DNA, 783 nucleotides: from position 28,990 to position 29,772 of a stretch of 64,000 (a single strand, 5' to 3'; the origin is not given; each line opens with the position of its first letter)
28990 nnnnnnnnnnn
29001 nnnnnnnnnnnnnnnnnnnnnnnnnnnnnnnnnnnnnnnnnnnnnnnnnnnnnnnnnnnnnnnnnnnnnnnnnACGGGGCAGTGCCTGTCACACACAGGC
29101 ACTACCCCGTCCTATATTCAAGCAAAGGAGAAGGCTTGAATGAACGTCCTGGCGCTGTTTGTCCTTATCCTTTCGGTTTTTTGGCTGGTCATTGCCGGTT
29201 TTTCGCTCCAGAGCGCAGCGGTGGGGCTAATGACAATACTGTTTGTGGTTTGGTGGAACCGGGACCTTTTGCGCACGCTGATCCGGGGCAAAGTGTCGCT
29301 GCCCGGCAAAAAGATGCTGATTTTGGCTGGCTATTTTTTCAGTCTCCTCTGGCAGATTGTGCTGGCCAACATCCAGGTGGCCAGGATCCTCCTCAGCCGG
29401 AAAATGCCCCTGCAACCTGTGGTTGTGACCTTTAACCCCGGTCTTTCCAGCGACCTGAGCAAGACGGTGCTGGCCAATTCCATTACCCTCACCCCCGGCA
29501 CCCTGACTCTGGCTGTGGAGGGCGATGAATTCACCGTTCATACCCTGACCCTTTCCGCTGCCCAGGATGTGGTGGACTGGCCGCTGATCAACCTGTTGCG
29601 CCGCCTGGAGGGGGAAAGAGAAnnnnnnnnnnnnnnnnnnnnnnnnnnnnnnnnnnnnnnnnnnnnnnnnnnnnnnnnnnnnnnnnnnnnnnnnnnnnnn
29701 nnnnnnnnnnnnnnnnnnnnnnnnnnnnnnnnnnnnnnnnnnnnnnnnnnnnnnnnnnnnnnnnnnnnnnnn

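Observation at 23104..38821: Rnf operon physically fused to an Mbh-type Mrp antiporter module and an ApbE/NusG_II/Gx flavinylation trio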

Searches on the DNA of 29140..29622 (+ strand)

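Call 45: search_rna_families(source=L007, start=1, end=4400, threshold=gathering)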
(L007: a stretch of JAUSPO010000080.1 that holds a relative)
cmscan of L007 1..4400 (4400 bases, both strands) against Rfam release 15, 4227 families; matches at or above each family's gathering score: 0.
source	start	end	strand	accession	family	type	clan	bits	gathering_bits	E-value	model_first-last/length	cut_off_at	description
